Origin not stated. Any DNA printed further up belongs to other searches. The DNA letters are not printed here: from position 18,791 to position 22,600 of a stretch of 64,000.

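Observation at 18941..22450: In-frame fusion of a bis-MGD molybdoenzyme with a complete NifS/IscS-type cysteine desulfurase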

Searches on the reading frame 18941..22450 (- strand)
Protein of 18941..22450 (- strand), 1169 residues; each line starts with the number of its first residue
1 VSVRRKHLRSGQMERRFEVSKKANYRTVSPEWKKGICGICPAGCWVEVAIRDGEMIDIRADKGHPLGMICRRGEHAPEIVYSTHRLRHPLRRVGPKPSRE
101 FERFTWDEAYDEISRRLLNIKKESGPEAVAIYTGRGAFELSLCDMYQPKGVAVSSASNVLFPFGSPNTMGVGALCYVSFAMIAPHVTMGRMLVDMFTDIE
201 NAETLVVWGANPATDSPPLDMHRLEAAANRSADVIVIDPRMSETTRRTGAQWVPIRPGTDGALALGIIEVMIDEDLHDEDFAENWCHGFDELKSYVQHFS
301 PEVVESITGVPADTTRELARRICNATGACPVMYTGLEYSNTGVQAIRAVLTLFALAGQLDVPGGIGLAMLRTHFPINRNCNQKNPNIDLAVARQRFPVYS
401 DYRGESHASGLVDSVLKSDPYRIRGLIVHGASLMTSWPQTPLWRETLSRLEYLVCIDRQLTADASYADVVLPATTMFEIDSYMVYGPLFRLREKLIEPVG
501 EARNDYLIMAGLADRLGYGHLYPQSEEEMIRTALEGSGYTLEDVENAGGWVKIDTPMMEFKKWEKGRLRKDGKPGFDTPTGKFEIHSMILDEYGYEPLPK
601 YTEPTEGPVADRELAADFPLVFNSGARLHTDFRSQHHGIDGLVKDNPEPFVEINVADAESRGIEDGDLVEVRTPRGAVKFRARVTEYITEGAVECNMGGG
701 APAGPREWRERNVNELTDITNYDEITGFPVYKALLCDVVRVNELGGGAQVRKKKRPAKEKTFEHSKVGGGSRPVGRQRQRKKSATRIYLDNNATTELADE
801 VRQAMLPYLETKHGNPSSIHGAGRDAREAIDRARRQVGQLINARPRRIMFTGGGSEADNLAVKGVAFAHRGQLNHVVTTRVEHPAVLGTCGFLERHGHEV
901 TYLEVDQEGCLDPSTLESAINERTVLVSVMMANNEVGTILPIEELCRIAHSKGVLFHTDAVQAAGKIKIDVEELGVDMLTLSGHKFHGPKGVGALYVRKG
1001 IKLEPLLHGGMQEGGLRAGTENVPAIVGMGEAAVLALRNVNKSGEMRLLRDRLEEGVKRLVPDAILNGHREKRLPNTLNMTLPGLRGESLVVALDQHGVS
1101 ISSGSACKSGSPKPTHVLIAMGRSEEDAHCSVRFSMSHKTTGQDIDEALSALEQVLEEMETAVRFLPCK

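Call 5: search_protein_families(library=pfam, proteins=[window:18941-22450:-], max_evalue=0.01)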
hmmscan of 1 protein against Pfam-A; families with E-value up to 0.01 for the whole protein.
window:18941-22450:- (1169 aa): 7 families
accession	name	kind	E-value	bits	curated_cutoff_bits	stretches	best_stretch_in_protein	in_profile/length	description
PF00266.25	Aminotran_5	-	4.2e-79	266.6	21.5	1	787-1146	1-369/371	Aminotransferase class-V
PF00384.28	Molybdopterin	-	4.9e-40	138.1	24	1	85-514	1-352/353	Molybdopterin oxidoreductase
PF01568.27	Molydop_binding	-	7.9e-21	74.6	26.8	1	627-733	7-108/110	Molydopterin dinucleotide binding domain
PF01041.23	DegT_DnrJ_EryC1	-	1.6e-07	31.3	19.8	1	872-965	63-151/360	DegT/DnrJ/EryC1/StrS aminotransferase family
PF01212.27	Beta_elim_lyase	-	3.7e-07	30.2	27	1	848-1018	50-237/288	Beta-eliminating lyase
PF04879.21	Molybdop_Fe4S4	-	5.1e-07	30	22.7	1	31-82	2-55/55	Molybdopterin oxidoreductase Fe4S4 domain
PF01053.26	Cys_Met_Meta_PP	-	0.0024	16.9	27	1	894-986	113-199/381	Cys/Met metabolism PLP-dependent enzyme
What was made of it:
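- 22205..22360 (-): N-terminal [4Fe-4S] domain, residues 31-82, with Cys37, Cys40, Cys44 and Cys70. These correspond to CaMES Cys14/17/21/48. Pfam PF04879 (call 5).
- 20909..22198 (-): Molybdopterin (bis-MGD) binding domain, residues 85-514. Pfam PF00384, E 5e-40 (call 5).
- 20252..20572 (-): Molybdopterin dinucleotide-binding cap domain, residues 627-733. Pfam PF01568, E 8e-21 (call 5)
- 19013..20092 (-): Class-V (NifS/IscS-type) cysteine desulfurase module, residues 787-1146. Pfam PF00266, E 4e-79 (call 5).
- On Eukaryotic-type Moco sulfurase (ABA3/MOCOS): No MOSC domain was found in this ORF (call 5).
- Checked: Pfam domains (call 5):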

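Call 6: search_protein_families(library=ncbifam, proteins=[window:18941-22450:-], max_evalue=0.001)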
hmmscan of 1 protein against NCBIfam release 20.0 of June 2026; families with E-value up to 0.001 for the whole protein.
window:18941-22450:- (1169 aa): 55 families (the best 25 are shown)
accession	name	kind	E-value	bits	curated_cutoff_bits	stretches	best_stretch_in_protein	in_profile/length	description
TIGR03402.1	FeS_nifS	equivalog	2.6e-152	507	530.75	1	787-1159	1-373/379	cysteine desulfurase NifS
NF010611.0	PRK14012.1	equivalog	2.5e-118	395.5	548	1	785-1158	5-381/406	IscS subfamily cysteine desulfurase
TIGR02006.1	IscS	equivalog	2.3e-115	385.8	643.2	1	786-1157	4-376/402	IscS subfamily cysteine desulfurase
TIGR03403.1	nifS_epsilon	equivalog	4.5e-112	374.6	587.7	1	787-1157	1-374/382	NifS family cysteine desulfurase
TIGR03235.1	DNA_S_dndA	equivalog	6.5e-110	367.7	480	1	788-1136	1-353/353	cysteine desulfurase DndA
NF002806.0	PRK02948.1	subfamily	3.5e-92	309.3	304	1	787-1162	2-378/381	IscS subfamily cysteine desulfurase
TIGR01591.1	Fdh-alpha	equivalog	2.8e-86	290.1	666.25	1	36-734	2-668/672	formate dehydrogenase subunit alpha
NF012032.0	PRK15488.1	equivalog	3.1e-74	250.3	694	1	34-703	45-720/759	thiosulfate reductase PhsA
TIGR02166.1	dmsA_ynfE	subfamily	4.1e-69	233.5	777.7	2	36-385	48-418/794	DMSO/selenate family reductase complex A subunit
NF047855.1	AssmNtatRedNasC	equivalog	1.4e-55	188.9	1100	3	61-359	53-336/708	assimilatory nitrate reductase catalytic subunit NasC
TIGR00509.1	bisC_fam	subfamily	4.3e-54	184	1017.55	2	423-711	413-717/772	molybdopterin guanine dinucleotide-containing S/N-oxide reductase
TIGR03479.1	DMSO_red_II_alp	subfamily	2.1e-48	165.1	984.75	4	65-282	102-303/913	molybdopterin-dependent oxidoreductase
TIGR01979.1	sufS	subfamily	1.1e-47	162.8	475.1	1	782-1157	15-400/403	SufS family cysteine desulfurase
NF041885.1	selenate_YnfE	exception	4.3e-47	160.4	1675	2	37-369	53-408/805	selenate/tellurate reductase subunit YnfE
NF011566.1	PRK14990.1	exception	8.8e-47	159.6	1600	1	68-702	102-773/814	dimethylsulfoxide reductase subunit A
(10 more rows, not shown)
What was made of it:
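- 19013..20092 (-): NifS TIGR03402 scores 507 bits (call 6).
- On MES (metallopterin-dependent ergothioneine synthase): Pfam PF04879, PF00384, PF01568 and PF00266 in one 1169-aa ORF (call 5); NCBIfam (call 6)
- On Formate dehydrogenase alpha (FdhF type): TIGR01591 scores 290 bits against a cut-off of 666 (call 6).
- On Polysulfide/thiosulfate reductase (PsrA/PhsA): PhsA scores 250 bits against a cut-off of 694 (call 6).
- Checked: NCBIfam (call 6) scores NifS TIGR03402 at 507 bits over profile positions 1-373 of 379.
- Fdh-alpha is the best-scoring Mo-enzyme model in NCBIfam, at 290 bits (call 6). The Fdh-alpha score is far below its cut-off (290 against 666; call 6). PhsA scores 250 bits in NCBIfam (call 6). 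PhsA is far below its cut-off (250 against 694; call 6).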
